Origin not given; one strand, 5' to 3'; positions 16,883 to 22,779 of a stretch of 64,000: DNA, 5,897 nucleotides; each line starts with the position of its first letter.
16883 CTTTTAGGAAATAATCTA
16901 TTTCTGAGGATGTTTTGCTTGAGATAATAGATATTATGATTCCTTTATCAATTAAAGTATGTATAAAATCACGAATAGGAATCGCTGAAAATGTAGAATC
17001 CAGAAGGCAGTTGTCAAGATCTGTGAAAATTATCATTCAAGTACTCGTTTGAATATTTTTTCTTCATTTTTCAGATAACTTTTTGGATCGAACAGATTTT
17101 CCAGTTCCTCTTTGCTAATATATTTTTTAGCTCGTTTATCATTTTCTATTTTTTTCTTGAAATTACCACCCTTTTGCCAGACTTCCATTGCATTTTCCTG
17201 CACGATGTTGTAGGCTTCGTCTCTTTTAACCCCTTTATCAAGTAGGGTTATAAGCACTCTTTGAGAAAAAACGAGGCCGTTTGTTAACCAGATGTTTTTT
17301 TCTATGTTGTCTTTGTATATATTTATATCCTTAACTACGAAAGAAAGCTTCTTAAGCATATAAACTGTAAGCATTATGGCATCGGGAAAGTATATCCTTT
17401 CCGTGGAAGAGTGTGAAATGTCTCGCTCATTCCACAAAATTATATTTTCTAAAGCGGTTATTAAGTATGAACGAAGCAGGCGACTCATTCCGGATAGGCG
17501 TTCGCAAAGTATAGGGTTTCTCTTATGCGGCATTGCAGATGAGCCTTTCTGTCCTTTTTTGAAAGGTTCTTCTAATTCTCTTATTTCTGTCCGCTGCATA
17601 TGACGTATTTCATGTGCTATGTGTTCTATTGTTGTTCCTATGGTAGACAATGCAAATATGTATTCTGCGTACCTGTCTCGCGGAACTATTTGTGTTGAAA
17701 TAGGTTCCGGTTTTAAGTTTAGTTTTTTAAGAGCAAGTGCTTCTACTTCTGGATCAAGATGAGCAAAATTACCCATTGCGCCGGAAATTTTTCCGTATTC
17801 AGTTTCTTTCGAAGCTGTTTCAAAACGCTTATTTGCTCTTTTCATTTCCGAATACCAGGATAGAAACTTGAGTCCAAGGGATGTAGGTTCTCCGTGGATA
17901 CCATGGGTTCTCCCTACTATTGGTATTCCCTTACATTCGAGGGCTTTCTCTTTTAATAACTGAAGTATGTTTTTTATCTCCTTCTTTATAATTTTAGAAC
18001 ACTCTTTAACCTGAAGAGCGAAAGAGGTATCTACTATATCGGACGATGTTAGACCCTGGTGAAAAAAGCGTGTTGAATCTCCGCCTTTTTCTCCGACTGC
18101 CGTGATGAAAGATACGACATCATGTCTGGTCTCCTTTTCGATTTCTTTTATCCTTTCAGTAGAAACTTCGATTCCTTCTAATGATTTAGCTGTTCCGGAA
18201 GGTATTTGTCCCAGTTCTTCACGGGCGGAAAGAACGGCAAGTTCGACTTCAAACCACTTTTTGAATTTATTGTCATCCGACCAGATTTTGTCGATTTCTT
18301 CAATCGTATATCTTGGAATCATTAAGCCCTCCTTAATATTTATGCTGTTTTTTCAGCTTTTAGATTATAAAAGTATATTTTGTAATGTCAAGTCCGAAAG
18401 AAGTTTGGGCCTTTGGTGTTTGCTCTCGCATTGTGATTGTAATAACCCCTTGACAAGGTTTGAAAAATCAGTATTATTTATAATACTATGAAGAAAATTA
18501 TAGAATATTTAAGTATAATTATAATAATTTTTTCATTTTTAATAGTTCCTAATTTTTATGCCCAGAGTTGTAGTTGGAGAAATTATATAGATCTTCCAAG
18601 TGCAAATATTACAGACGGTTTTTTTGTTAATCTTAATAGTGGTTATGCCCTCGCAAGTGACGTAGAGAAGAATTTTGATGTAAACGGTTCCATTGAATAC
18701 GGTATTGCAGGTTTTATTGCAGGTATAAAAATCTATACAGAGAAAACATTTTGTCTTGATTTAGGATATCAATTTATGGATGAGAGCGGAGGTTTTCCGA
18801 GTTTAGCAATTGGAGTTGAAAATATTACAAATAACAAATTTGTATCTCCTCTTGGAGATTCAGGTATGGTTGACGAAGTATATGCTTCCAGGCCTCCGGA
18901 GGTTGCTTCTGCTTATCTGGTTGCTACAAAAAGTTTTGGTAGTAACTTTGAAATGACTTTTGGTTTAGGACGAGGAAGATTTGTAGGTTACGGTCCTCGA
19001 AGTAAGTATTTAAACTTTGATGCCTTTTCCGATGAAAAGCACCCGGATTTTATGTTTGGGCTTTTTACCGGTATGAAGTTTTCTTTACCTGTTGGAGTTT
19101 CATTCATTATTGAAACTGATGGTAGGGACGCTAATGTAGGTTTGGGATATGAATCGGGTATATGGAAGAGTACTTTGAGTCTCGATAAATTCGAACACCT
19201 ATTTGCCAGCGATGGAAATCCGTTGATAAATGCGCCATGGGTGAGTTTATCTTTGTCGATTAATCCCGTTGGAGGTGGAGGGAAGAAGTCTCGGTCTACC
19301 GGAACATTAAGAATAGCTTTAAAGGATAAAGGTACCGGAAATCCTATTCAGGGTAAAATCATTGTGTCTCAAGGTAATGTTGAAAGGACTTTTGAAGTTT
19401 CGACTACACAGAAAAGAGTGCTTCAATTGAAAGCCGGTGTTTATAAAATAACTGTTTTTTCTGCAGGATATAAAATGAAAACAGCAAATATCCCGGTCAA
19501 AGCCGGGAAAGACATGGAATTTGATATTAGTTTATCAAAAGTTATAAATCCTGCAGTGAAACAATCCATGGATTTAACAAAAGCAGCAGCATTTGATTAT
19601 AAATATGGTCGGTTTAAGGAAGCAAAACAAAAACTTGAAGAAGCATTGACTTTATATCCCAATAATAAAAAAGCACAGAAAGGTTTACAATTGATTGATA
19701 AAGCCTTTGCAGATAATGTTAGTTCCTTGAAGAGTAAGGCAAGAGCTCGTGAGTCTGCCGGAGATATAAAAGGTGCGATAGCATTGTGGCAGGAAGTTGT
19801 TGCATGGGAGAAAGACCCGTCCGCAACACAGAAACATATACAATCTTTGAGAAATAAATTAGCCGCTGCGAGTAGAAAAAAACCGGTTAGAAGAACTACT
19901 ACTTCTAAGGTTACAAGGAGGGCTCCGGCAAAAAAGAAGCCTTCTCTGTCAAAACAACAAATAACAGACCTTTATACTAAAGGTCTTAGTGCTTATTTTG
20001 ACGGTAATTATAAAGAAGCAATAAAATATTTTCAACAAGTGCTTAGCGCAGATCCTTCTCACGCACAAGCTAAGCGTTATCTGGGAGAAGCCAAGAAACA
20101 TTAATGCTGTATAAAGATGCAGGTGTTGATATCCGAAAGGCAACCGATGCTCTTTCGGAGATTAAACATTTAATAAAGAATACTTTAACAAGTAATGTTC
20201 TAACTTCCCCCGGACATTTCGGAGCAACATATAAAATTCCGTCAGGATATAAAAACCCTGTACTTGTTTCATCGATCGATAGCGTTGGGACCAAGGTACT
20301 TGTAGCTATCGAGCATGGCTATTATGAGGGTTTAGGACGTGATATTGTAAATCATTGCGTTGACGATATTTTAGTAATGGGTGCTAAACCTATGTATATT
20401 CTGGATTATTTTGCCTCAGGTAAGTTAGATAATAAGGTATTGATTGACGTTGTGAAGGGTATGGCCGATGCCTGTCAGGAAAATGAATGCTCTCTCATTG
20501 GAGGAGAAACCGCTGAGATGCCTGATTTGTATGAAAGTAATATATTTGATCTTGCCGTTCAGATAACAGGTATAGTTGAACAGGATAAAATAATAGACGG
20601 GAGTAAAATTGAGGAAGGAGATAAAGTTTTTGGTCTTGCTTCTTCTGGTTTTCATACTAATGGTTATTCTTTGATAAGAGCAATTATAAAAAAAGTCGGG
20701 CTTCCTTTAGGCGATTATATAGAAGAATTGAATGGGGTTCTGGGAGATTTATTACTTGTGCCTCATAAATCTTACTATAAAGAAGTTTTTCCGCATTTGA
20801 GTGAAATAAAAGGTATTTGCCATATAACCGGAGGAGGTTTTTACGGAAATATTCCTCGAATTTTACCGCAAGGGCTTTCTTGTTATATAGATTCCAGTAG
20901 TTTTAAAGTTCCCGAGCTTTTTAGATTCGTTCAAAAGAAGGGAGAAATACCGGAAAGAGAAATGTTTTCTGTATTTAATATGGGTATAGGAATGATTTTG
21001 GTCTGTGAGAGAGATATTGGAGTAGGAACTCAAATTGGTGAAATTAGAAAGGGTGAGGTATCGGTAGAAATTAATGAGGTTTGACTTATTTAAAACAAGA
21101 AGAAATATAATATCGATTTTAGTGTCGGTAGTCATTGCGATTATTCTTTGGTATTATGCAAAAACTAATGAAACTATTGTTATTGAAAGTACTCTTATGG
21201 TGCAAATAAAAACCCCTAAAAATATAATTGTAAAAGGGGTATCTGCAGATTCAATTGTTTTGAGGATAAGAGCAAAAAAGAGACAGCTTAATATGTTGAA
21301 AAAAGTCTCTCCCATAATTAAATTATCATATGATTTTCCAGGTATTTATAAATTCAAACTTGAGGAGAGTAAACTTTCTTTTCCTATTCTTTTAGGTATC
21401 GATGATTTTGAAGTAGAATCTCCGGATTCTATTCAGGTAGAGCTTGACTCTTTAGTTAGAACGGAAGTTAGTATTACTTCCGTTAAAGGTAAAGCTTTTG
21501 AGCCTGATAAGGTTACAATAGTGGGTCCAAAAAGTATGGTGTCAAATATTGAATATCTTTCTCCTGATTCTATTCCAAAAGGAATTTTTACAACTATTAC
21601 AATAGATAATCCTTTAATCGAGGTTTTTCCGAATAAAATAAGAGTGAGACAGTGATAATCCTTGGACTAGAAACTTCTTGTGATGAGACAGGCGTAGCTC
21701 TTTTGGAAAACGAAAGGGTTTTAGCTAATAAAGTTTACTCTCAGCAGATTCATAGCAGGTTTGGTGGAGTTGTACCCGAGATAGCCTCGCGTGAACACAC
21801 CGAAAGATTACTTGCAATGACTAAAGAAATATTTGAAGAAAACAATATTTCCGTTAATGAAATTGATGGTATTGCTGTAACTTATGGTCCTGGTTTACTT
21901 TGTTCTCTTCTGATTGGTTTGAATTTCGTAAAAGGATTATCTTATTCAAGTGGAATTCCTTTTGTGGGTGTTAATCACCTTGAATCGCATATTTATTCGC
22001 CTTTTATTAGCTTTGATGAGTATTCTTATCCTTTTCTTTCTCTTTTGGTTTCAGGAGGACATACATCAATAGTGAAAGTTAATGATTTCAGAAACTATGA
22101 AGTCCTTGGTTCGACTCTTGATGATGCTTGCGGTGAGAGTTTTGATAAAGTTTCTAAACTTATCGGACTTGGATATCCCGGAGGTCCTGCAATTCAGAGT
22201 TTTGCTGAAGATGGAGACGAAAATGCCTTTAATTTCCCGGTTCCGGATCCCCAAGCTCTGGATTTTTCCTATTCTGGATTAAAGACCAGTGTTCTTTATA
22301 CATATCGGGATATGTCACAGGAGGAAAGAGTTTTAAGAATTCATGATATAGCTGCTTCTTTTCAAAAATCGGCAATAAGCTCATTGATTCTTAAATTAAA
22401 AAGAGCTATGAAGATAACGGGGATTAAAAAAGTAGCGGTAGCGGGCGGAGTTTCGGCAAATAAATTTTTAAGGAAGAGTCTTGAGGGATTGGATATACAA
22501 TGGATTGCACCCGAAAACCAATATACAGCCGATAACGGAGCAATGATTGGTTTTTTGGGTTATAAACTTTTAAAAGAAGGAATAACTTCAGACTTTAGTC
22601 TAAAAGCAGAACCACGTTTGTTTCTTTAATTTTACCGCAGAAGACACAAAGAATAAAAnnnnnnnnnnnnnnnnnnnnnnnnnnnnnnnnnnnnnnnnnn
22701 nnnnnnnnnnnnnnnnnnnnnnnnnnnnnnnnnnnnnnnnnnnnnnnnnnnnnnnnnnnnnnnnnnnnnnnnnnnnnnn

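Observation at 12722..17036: Glycosyl-glycerate-type cluster (MPGP-like HAD phosphatase plus three glycosyltransferases)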

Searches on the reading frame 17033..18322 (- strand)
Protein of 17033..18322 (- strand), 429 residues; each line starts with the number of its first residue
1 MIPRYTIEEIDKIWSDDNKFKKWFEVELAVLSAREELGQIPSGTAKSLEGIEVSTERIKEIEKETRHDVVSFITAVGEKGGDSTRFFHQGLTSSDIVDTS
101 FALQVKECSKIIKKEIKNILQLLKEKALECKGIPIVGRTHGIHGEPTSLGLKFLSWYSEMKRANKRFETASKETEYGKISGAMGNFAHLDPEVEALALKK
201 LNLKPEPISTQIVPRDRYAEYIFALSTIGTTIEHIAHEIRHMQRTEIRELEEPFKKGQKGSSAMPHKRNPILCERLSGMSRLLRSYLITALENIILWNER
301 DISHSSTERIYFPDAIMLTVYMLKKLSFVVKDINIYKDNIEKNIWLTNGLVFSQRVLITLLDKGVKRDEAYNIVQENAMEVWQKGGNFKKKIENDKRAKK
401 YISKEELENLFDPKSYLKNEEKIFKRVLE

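Call 3: search_protein_families(library=pfam, proteins=[window:17033-18322:-], max_evalue=0.01)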
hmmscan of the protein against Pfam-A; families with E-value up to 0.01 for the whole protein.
window:17033-18322:- (429 aa): 2 families
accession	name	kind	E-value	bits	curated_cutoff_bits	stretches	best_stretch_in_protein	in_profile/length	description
PF00206.25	Lyase_1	-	3.1e-48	165.2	27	1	30-280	35-307/312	Lyase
PF10397.14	ADSL_C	-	4.6e-25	88.2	32.7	1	349-427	1-79/79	Adenylosuccinate lyase C-terminus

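Call 4: search_protein_families(library=ncbifam, proteins=[window:17033-18322:-], max_evalue=0.01)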
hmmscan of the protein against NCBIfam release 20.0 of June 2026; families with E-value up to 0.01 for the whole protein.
window:17033-18322:- (429 aa): 16 families
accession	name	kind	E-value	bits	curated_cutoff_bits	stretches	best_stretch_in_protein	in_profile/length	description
TIGR00928.1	purB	equivalog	8.1e-156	519.2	326.2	1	1-427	1-435/436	adenylosuccinate lyase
NF052536.2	CoM_syn_XcbD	exception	6.1e-75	252.6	600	1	5-428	14-443/443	3-sulfopropionylcysteine synthase XcbD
NF006500.1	PRK08937.2-4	subfamily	1.8e-74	251.2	626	1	5-428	14-443/448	adenylosuccinate lyase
NF006554.0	PRK09053.1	equivalog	9.3e-55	186.2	595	1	6-428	14-445/453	3-carboxy-cis,cis-muconate cycloisomerase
TIGR02426.1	protocat_pcaB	equivalog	1.7e-42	145.6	355.75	1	7-331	8-336/338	3-carboxy-cis,cis-muconate cycloisomerase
NF006764.0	PRK09285.1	equivalog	6e-35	120.5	446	1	52-417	76-445/456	adenylosuccinate lyase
NF052556.1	NtrsucLyaStm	equivalog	7.9e-34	117.3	650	1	14-426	31-462/466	nitrosuccinate lyase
NF004631.0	PRK05975.1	equivalog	2.3e-27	95.9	371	1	8-333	18-345/352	3-carboxy-cis,cis-muconate cycloisomerase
TIGR00838.1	argH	equivalog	3.5e-21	75.7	279.5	1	46-419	58-431/455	argininosuccinate lyase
NF008909.0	PRK12273.1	subfamily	1.7e-11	43.7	510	1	94-276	144-335/474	aspartate ammonia-lyase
TIGR00979.1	fumC_II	equivalog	3.6e-08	32.6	664.75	1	105-277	150-331/458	class II fumarate hydratase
NF008964.0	PRK12308.1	equivalog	8.1e-08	31.1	657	1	58-387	73-401/624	argininosuccinate lyase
NF002563.0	PRK02186.1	subfamily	1.8e-06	26.5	625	1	80-306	503-732/890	argininosuccinate lyase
TIGR00839.1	aspA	equivalog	5.9e-06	25.5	681.2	1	93-275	138-329/468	aspartate ammonia-lyase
NF011092.0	PRK14515.1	subfamily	1.6e-05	23.9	876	1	96-276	150-339/479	aspartate ammonia-lyase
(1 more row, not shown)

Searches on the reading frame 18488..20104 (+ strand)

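Call 3: search_protein_families(library=pfam, proteins=[window:18488-20104:+], max_evalue=0.01)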
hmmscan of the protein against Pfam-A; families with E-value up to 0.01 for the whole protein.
window:18488-20104:+ (538 aa): 16 families
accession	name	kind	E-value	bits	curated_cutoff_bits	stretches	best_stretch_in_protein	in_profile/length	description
PF07719.23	TPR_2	-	7.1e-13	48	27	2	495-525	4-34/34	Tetratricopeptide repeat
PF13432.12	TPR_16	-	3e-10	40.8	32.7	1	496-535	1-40/65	Tetratricopeptide repeat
PF13428.12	TPR_14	-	1.1e-09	38.4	23.5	0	504-534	13-43/44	Tetratricopeptide repeat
PF00515.34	TPR_1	-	4e-09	36.4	27.8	1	495-525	4-34/34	Tetratricopeptide repeat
PF14559.12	TPR_19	-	6.6e-09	36.4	25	1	506-535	5-34/68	Tetratricopeptide repeat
PF13181.12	TPR_8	-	1.1e-06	28.7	25.7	1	496-525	5-34/34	Tetratricopeptide repeat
PF13174.12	TPR_6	-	2.2e-05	25.3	26.3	0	495-524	3-32/33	Tetratricopeptide repeat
PF14853.12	Fis1_TPR_C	-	7.6e-05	23.3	25.3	0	506-529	15-38/53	Fis1 C-terminal tetratricopeptide repeat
PF13525.12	YfiO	-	0.00016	22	25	0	359-403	4-49/203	Outer membrane lipoprotein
PF24575.1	TPR_Slam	-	0.00049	20.9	35.2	1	493-531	48-86/104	Surface lipoprotein assembly modifier, N-terminal TPR repeats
PF06082.17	YjbH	-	0.00062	19.1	24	0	141-166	109-133/658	Exopolysaccharide biosynthesis protein YbjH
PF13424.12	TPR_12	-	0.00094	19.8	30.1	0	497-521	8-32/77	Tetratricopeptide repeat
PF13620.12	CarboxypepD_reg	-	0.0015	19.2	32.3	1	278-349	6-81/82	Carboxypeptidase regulatory-like domain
PF13176.12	TPR_7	-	0.0061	17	27.9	0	505-522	12-31/36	Tetratricopeptide repeat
PF23914.1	TPR_CcmH_CycH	-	0.0078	16.5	42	0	492-521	121-150/158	Cytochrome c-type biogenesis protein H TPR domain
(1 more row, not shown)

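Call 4: search_protein_families(library=ncbifam, proteins=[window:18488-20104:+], max_evalue=0.01)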
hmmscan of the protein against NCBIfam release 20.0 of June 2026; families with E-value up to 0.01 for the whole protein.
window:18488-20104:+ (538 aa): 10 families
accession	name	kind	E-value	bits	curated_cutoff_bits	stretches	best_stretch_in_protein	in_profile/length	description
NF042912.1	Amuc_1098_fam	equivalog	1.2e-07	30.2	750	1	355-536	36-199/805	Amuc_1098 family type IV pilus outer membrane protein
TIGR02917.1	PEP_TPR_lipo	equivalog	1.8e-06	26.1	312.2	1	490-532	293-335/899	XrtA/PEP-CTERM system TPR-repeat protein PrsT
NF052345.1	S_layer_anammox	exception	0.00016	19.2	1400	1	269-365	1310-1407/1596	Kustd1514 family S-layer glycoprotein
TIGR03302.1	OM_YfiO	subfamily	0.00019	21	81.4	1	484-529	25-70/239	outer membrane protein assembly factor BamD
TIGR02552.1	LcrH_SycD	equivalog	0.0012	18.5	104.8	1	480-528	6-54/136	SycD/LcrH family type III secretion system chaperone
NF033762.1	social_mot_Tgl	equivalog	0.0034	16.8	225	0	495-533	34-72/252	social motility TPR repeat lipoprotein Tgl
NF040959.1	MamA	equivalog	0.0038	16.7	200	0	493-533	72-112/204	magnetosome protein MamA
TIGR02521.1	type_IV_pilW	equivalog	0.0044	16.6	154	0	371-402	42-73/234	type IV pilus biogenesis/stability protein PilW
NF040658.1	Myxo_OME_TraC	equivalog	0.0044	15.7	500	0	372-458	138-221/602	outer membrane exchange accessory lipoprotein TraC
TIGR02795.1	tol_pal_ybgF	equivalog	0.0098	16.5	90.1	0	496-528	43-75/119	tol-pal system protein YbgF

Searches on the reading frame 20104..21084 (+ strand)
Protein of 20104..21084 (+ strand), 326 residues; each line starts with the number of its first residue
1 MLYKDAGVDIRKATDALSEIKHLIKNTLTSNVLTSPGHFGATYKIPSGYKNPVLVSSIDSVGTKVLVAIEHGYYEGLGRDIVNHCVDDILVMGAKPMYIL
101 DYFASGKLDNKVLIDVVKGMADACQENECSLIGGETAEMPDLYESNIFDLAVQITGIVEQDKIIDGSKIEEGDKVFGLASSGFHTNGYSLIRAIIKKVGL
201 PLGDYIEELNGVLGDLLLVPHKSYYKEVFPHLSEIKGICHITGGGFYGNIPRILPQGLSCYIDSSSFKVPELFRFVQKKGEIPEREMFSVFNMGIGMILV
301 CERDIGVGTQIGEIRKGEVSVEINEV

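Call 3: search_protein_families(library=pfam, proteins=[window:20104-21084:+], max_evalue=0.01)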
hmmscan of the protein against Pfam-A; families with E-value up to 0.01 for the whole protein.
window:20104-21084:+ (326 aa): 2 families
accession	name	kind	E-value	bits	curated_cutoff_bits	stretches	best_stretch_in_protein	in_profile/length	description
PF02769.27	AIRS_C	-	6e-22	78.9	23.1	1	170-302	1-121/156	AIR synthase related protein, C-terminal domain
PF00586.29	AIRS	-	7e-22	78.4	24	1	53-158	14-112/112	AIR synthase related protein, N-terminal domain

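Call 4: search_protein_families(library=ncbifam, proteins=[window:20104-21084:+], max_evalue=0.01)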
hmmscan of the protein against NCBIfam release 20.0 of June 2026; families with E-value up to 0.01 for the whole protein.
window:20104-21084:+ (326 aa): 17 families
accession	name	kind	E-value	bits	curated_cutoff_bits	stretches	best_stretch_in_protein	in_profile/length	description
TIGR00878.1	purM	equivalog_domain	1.2e-100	337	236.35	1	2-304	2-307/332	phosphoribosylformylglycinamidine cyclo-ligase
TIGR01379.1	thiL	equivalog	6.9e-11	41.7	184.15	1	19-192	5-170/320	thiamine-phosphate kinase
TIGR03267.1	methan_mark_2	hypoth_equivalog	1.6e-10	40.6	365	1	7-176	14-169/323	methanogenesis marker 2 protein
TIGR00476.1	selD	equivalog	2.8e-09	36.6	125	1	84-175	83-170/311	selenide, water dikinase SelD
TIGR02124.1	hypE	equivalog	1.2e-07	31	251.6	1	78-184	66-172/332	hydrogenase expression/formation protein HypE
NF004353.0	PRK05731.2-2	equivalog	2.1e-07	30.4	301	1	73-176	50-146/311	thiamine-phosphate kinase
NF004351.0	PRK05731.1-4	equivalog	2.7e-07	30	324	1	75-197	72-189/321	thiamine-phosphate kinase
TIGR01736.1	FGAM_synth_II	equivalog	9.6e-07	27.5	525.75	1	86-176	98-190/718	phosphoribosylformylglycinamidine synthase subunit PurL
NF002290.1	PRK01213.1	equivalog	4.7e-06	25.1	648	1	86-176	98-190/723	phosphoribosylformylglycinamidine synthase subunit PurL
NF002098.0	PRK00943.1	equivalog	5.3e-06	25.6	299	1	78-176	81-175/347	selenide, water dikinase SelD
NF010690.0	PRK14090.1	equivalog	6.7e-06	24.7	1047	1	82-177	86-177/601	phosphoribosylformylglycinamidine synthase subunit PurL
NF004354.0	PRK05731.2-3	equivalog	1.7e-05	24.3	204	1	86-175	58-141/273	thiamine-phosphate kinase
TIGR04049.1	AIR_rel_sll0787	hypoth_equivalog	1.9e-05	23.9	321.3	1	81-177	81-166/318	sll0787 family AIR synthase-like protein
TIGR04369.1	fusion_not_SelD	hypoth_equivalog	0.0024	16.1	700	1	105-175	447-521/701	oxidoreductase/SelD-related fusion protein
NF004350.0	PRK05731.1-1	equivalog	0.0027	16.7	441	1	82-193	69-173/325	thiamine-phosphate kinase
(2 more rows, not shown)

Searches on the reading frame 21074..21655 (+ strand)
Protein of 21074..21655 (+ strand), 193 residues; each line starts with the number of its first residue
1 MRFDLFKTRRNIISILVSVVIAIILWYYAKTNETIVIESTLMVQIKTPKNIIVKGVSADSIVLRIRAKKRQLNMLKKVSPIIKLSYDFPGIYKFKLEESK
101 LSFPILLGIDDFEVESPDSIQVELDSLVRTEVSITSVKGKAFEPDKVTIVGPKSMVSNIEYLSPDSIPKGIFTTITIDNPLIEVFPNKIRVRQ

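Call 3: search_protein_families(library=pfam, proteins=[window:21074-21655:+], max_evalue=0.01)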
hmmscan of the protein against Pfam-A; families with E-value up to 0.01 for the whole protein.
window:21074-21655:+ (193 aa): 1 family
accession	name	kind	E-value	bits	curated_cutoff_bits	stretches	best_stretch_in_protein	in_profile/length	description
PF07949.17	YbbR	-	0.00012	22.8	22.3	0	137-162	18-43/81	YbbR-like protein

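Call 4: search_protein_families(library=ncbifam, proteins=[window:21074-21655:+], max_evalue=0.01)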
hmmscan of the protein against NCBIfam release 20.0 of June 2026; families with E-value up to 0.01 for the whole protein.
window:21074-21655:+ (193 aa): 0 families

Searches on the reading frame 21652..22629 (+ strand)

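Call 3: search_protein_families(library=pfam, proteins=[window:21652-22629:+], max_evalue=0.01)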
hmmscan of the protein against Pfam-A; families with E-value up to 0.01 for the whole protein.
window:21652-22629:+ (325 aa): 2 families
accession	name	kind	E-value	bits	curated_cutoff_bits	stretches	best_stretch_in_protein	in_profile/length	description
PF00814.31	TsaD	-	1.8e-91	307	24.8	1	23-300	2-263/264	tRNA N6-adenosine threonylcarbamoyltransferase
PF22521.2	HypF_C_2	-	1.2e-05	25.7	27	1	160-277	96-213/241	Carbamoyltransferase, Kae1-like Domain, second subdomain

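Call 4: search_protein_families(library=ncbifam, proteins=[window:21652-22629:+], max_evalue=0.01)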
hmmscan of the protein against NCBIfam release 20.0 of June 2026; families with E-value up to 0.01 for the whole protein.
window:21652-22629:+ (325 aa): 6 families
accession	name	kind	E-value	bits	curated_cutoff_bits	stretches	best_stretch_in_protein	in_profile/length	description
TIGR03723.1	T6A_TsaD_YgjD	equivalog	9.6e-117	389.6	296.1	1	3-307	1-313/314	tRNA (adenosine(37)-N6)-threonylcarbamoyltransferase complex transferase subunit TsaD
TIGR00329.1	gcp_kae1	subfamily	3e-104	348.6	207.8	1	4-300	1-305/305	tRNA (adenosine(37)-N6)-threonylcarbamoyltransferase complex transferase subunit TsaD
TIGR03722.2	arch_KAE1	equivalog_domain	2e-56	191.5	375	1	3-314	1-304/323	KEOPS complex N(6)-L-threonylcarbamoyladenine synthase Kae1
NF007174.0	PRK09605.1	equivalog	7.9e-53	179.7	447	1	1-313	1-305/535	bifunctional N(6)-L-threonylcarbamoyladenine synthase/serine/threonine protein kinase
TIGR03725.1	T6A_YeaZ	equivalog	2.2e-18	67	69.3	1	3-113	1-97/212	tRNA (adenosine(37)-N6)-threonylcarbamoyltransferase complex dimerization subunit type 1 TsaB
TIGR00143.1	hypF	equivalog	0.00028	19.2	466.1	1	154-300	587-735/741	carbamoyltransferase HypF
